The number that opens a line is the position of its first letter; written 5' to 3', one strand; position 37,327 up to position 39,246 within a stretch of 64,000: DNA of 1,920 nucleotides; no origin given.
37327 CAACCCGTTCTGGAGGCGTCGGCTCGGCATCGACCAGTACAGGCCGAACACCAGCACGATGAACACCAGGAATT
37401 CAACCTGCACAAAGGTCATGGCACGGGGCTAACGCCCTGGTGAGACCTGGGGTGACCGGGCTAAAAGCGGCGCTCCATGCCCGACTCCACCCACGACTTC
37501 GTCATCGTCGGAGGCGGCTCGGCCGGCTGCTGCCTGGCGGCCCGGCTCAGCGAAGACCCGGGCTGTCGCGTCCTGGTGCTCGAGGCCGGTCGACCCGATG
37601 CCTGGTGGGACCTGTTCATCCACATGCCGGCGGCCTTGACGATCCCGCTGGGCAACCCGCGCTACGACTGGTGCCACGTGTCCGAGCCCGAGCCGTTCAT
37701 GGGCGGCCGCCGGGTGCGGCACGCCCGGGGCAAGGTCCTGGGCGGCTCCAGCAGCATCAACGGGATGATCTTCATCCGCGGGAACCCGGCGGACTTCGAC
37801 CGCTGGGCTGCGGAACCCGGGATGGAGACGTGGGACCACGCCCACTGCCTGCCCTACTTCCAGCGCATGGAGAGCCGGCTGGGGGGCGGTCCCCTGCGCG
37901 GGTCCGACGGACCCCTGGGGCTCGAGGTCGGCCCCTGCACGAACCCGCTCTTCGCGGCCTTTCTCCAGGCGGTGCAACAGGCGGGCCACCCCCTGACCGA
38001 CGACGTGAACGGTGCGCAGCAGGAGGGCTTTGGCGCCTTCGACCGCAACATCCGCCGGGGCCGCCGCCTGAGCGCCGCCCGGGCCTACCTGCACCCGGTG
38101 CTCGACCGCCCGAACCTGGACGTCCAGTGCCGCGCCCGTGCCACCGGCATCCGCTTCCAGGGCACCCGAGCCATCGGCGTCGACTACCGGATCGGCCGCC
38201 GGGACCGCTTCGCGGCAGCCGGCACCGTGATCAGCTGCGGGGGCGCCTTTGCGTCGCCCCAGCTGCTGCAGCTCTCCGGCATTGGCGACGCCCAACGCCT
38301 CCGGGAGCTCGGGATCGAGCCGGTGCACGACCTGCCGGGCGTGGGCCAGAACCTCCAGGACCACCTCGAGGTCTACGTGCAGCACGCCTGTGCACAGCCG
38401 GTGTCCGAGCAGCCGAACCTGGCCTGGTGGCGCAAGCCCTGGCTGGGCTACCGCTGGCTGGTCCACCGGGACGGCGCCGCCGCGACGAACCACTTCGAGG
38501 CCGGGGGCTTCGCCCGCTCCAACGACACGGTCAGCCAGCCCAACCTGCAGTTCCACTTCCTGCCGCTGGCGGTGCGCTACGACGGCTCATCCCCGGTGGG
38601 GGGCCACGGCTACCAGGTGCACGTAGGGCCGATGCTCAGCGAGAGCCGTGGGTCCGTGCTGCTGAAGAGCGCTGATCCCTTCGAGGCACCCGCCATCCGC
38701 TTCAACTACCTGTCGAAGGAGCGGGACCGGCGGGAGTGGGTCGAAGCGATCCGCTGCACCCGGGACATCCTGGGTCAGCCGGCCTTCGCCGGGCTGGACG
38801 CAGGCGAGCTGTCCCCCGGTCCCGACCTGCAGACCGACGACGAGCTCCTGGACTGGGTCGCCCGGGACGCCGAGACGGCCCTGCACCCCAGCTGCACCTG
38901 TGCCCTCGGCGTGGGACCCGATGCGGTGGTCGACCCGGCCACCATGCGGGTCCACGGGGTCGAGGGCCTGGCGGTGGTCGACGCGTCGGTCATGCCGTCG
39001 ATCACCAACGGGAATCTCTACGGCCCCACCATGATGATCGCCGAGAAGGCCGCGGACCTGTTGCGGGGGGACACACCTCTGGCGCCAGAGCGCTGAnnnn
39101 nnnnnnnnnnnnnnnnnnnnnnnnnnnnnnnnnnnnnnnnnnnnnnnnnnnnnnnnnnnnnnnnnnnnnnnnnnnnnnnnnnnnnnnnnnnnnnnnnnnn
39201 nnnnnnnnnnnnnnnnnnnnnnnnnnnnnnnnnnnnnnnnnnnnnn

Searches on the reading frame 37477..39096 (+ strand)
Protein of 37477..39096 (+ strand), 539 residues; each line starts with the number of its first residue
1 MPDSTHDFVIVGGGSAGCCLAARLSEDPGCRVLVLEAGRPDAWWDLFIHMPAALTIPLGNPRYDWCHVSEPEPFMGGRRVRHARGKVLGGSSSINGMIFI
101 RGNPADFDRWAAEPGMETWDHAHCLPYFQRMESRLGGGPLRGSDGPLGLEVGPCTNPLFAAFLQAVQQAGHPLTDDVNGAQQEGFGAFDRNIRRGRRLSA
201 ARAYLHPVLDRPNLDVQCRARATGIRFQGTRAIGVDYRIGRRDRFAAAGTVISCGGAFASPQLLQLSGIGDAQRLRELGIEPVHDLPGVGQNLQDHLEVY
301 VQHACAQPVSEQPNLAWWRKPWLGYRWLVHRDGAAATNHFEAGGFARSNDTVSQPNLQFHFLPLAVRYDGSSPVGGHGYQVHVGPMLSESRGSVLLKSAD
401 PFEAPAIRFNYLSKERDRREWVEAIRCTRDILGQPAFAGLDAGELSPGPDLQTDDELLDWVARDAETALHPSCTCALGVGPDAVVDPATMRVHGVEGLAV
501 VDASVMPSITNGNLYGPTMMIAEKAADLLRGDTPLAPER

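Call 9: search_protein_families(library=pfam, proteins=[window:37477-39096:+])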
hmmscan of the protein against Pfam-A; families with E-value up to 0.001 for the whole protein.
window:37477-39096:+ (539 aa): 6 families
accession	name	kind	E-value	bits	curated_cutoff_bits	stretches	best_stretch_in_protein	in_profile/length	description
PF00732.25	GMC_oxred_N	-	1.6e-50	172.4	23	1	7-297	2-217/218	GMC oxidoreductase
PF05199.19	GMC_oxred_C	-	7.8e-34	117.7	24.6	1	389-522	2-139/139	GMC oxidoreductase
PF01266.30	DAO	-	5.2e-08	33.2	27.9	1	7-40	1-34/353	FAD dependent oxidoreductase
PF13450.12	NAD_binding_8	-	2.1e-05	25.2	21.9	1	10-38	1-28/68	NAD(P)-binding Rossmann-like domain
PF00890.30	FAD_binding_2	-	6.1e-05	22.8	20.4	0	7-40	1-33/414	FAD binding domain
PF05834.18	Lycopene_cycl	-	9e-05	22.1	23.4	1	7-39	1-34/380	Lycopene cyclase protein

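Call 10: find_encoding_contigs(protein=window:37477-39096:+, flank=10000, max_places=10)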
Protein window:37477-39096:+ (539 aa): no gene with exactly this product is on record in the collection.

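Call 20: find_homologous_proteins(query=window:37477-39096:+, max_evalue=1e-100)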
Query window:37477-39096:+ (539 aa): 8000 proteins with E <= 1e-100 among 8000 candidates; the best 120 are listed.
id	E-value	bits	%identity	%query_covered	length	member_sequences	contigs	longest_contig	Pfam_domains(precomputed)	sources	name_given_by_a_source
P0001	0.0e+0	1073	84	100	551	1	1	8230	PF01266.31,PF05199.20,PF00732.26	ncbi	-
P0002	7.9e-289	978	77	99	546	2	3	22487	PF01266.31,PF00890.31,PF05199.20,PF00732.26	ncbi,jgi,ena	-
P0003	8.0e-288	974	77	100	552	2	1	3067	PF01266.31,PF00890.31,PF05199.20,PF00732.26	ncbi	-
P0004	1.5e-282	957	75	100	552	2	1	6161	PF05199.20,PF00732.26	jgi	-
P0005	1.9e-280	950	75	100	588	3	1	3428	PF05199.20,PF00732.26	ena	-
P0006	1.6e-278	944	75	99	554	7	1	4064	PF00890.31,PF05199.20,PF00732.26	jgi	-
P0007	5.8e-276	935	74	99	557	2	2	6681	PF00890.31,PF05199.20,PF00732.26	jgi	jgi:choline dehydrogenase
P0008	1.8e-275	933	73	100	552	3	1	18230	PF05199.20,PF00732.26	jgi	jgi:choline dehydrogenase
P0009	1.8e-273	927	78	94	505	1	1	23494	PF05199.20,PF00732.26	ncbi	-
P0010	1.8e-272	923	73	100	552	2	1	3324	PF05199.20,PF00732.26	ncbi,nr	ncbi:MAG: choline dehydrogenase [Myxococcota bacterium]|nr:choline dehydrogenase [Myxococcota bacter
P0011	1.9e-272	923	74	98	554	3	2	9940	PF05199.20,PF00732.26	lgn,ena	-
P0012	2.1e-272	923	72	100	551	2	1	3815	PF00890.31,PF05199.20,PF00732.26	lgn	-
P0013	1.1e-269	914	72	99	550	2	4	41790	PF01266.31,PF05199.20,PF00732.26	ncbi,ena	-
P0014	2.0e-267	907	72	100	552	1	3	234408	PF01266.31,PF00890.31,PF05199.20,PF00732.26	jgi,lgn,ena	jgi:choline dehydrogenase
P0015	1.3e-263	894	71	99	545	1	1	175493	PF01266.31,PF05199.20,PF00732.26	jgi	jgi:choline dehydrogenase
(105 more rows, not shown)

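Call 21: find_encoding_contigs(protein=P0001, flank=10000, max_places=4)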
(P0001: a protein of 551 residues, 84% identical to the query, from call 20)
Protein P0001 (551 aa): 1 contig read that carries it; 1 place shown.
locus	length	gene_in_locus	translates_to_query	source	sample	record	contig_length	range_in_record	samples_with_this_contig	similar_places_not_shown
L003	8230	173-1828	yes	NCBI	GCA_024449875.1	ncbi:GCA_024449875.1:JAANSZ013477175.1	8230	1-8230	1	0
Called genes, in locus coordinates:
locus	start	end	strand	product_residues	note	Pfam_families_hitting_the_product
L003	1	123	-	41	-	?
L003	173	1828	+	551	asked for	PF00732:GMC_oxred_N, PF01266:DAO (faint), PF05199:GMC_oxred_C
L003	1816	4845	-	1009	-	PF00932:LTD, PF00754:F5_F8_type_C, PF22633:F5_F8_type_C_2, PF13290:CHB_HEX_C_1 (weak), PF08757:CotH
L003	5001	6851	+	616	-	PF01839:FG-GAP (faint), PF13517:FG-GAP_3, PF07593:UnbV_ASPIC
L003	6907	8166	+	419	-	PF07690:MFS_1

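Call 22: find_encoding_contigs(protein=P0002, flank=10000, max_places=4)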
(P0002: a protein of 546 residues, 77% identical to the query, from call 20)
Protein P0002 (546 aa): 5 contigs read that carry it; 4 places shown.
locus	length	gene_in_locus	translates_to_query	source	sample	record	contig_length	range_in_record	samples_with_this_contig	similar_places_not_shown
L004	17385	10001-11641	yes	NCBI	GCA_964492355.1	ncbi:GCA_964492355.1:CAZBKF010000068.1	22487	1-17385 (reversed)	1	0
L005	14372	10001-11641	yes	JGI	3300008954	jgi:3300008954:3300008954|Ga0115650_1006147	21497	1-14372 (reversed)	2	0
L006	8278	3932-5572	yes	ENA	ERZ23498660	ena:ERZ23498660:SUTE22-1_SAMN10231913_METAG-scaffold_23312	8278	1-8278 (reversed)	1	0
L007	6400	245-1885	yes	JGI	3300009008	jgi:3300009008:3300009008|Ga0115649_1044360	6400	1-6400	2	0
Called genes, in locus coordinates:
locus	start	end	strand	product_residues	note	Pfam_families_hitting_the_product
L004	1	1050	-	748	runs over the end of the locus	PF22020:RlmL_1st, PF02926:THUMP, PF01170:UPF0020, PF13489:Methyltransf_23 (weak), PF08241:Methyltransf_11, PF08242:Methyltransf_12, PF13649:Methyltransf_25, PF13847:Methyltransf_31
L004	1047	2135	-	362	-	PF00753:Lactamase_B (weak), PF13483:Lactamase_B_3, PF12706:Lactamase_B_2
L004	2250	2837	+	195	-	PF00440:TetR_N, PF17754:TetR_C_14 (weak)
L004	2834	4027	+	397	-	PF00144:Beta-lactamase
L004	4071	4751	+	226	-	PF00254:FKBP_C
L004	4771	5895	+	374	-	PF12740:PETase (faint), PF03403:PAF-AH_p_II, PF07224:Chlorophyllase (weak)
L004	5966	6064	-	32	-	-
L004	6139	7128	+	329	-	-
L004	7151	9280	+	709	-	PF00069:Pkinase, PF07714:PK_Tyr_Ser-Thr, PF02743:dCache_1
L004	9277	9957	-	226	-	PF04831:POPDC1-3, PF00027:cNMP_binding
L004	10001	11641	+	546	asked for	PF00732:GMC_oxred_N, PF00890:FAD_binding_2 (faint), PF01266:DAO (faint), PF05199:GMC_oxred_C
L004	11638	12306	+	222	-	PF00702:Hydrolase, PF12710:HAD, PF13419:HAD_2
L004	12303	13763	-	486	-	PF00171:Aldedh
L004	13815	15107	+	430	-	PF07690:MFS_1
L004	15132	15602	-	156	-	-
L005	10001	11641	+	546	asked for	PF00732:GMC_oxred_N, PF00890:FAD_binding_2 (faint), PF01266:DAO (faint), PF05199:GMC_oxred_C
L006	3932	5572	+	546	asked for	PF00732:GMC_oxred_N, PF00890:FAD_binding_2 (faint), PF01266:DAO (faint), PF05199:GMC_oxred_C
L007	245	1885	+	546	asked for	PF00732:GMC_oxred_N, PF00890:FAD_binding_2 (faint), PF01266:DAO (faint), PF05199:GMC_oxred_C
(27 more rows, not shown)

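Call 70: find_encoding_contigs(protein=P0003, flank=10000, max_places=4)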
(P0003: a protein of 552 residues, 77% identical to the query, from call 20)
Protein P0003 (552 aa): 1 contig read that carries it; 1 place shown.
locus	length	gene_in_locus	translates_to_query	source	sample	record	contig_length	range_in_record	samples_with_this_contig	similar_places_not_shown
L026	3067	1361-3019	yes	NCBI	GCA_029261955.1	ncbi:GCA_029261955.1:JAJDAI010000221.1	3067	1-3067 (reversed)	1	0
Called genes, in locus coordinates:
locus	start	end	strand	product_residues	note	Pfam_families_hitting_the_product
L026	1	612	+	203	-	?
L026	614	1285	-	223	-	PF04831:POPDC1-3, PF00027:cNMP_binding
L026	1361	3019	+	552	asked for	PF00732:GMC_oxred_N, PF00890:FAD_binding_2 (faint), PF01266:DAO (faint), PF05199:GMC_oxred_C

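Call 71: find_encoding_contigs(protein=P0009, flank=10000, max_places=4)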
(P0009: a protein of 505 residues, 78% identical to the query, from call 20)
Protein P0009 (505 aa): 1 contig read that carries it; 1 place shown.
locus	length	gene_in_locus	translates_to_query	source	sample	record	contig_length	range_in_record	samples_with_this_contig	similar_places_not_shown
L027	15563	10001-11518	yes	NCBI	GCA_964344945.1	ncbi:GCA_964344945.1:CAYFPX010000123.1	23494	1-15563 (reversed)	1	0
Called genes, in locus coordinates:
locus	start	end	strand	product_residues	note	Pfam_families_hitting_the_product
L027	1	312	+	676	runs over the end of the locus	PF00884:Sulfatase, PF01663:Phosphodiest (faint), PF16347:SGSH_C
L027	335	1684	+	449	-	PF16822:ALGX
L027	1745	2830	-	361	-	PF16822:ALGX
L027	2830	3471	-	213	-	PF11182:AlgF, PF14344:DUF4397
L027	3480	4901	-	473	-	PF03062:MBOAT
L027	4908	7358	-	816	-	PF13472:Lipase_GDSL_2 (faint), PF13385:Laminin_G_3, PF02210:Laminin_G_2 (faint), PF13385:Laminin_G_3, PF16822:ALGX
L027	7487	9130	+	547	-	PF02543:Carbam_trans_N, PF16861:Carbam_trans_C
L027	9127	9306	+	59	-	PF16861:Carbam_trans_C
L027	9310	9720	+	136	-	PF19588:SxtJ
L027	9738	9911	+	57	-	PF19451:DUF5989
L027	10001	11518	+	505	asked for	PF00732:GMC_oxred_N, PF05199:GMC_oxred_C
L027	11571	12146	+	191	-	PF04542:Sigma70_r2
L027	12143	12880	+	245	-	-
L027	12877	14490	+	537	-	PF00656:Peptidase_C14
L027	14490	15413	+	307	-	-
